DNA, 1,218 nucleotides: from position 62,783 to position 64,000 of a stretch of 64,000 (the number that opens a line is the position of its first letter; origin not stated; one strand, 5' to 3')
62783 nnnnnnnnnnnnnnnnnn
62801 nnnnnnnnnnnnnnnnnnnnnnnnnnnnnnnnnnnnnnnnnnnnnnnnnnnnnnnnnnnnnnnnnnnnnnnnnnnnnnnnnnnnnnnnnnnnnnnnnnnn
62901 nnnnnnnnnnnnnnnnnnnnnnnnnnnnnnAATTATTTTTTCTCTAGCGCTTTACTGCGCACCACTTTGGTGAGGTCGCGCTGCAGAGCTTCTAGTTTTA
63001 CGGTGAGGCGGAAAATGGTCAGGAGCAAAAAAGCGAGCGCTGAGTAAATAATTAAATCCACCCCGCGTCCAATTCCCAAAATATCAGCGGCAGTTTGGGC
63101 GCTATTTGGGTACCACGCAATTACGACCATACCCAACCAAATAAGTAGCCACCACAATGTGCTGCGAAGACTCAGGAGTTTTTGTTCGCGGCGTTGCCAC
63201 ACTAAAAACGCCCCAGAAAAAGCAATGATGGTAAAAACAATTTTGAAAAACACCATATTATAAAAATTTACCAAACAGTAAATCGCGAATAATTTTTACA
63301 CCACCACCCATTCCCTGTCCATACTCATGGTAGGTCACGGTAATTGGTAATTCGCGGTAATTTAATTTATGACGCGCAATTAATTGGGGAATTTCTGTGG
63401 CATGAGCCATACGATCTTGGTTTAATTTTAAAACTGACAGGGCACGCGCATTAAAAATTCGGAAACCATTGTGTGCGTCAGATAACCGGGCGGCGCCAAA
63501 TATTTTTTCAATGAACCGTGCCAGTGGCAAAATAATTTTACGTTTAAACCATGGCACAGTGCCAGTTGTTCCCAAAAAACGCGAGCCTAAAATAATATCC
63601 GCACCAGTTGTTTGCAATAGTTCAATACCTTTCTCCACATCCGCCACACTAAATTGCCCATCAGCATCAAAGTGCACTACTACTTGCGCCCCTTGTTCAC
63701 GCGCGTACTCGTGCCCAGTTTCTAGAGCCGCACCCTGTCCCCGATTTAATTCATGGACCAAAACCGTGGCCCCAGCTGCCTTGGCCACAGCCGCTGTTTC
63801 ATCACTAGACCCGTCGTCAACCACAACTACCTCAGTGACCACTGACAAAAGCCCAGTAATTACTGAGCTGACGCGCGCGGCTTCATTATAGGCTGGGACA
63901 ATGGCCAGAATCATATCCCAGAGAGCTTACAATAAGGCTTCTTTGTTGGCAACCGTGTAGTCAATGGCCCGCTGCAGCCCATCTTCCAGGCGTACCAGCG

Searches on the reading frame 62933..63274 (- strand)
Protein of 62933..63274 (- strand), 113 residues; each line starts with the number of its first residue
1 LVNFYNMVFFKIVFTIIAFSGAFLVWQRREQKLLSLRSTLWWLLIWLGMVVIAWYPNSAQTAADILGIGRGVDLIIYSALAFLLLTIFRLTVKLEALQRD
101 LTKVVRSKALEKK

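Call 49: search_protein_families(library=pfam, proteins=[window:62933-63274:-], max_evalue=0.001)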
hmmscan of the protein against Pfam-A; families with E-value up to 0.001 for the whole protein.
window:62933-63274:- (113 aa): 1 family
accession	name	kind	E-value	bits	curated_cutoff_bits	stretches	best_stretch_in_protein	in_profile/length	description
PF10066.14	DUF2304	-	4.6e-21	75.5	25.5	1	10-113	2-105/106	Uncharacterized conserved protein (DUF2304)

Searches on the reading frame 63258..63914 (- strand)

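Call 49: search_protein_families(library=pfam, proteins=[window:63258-63914:-], max_evalue=0.001)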
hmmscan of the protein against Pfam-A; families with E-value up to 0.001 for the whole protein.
window:63258-63914:- (218 aa): 4 families
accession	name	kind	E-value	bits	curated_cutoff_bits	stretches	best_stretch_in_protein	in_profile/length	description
PF00535.33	Glycos_transf_2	-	2.5e-26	93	23.3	1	5-159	3-164/168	Glycosyl transferase family 2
PF13641.12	Glyco_tranf_2_3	-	0.0002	21.9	27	1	3-80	4-92/230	Glycosyltransferase like family 2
PF00465.25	Fe-ADH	-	0.0007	19.7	31.3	0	30-110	4-86/168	Iron-containing alcohol dehydrogenase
PF13704.12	Glyco_tranf_2_4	-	0.00099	20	27.5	0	10-86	2-82/98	Glycosyl transferase family 2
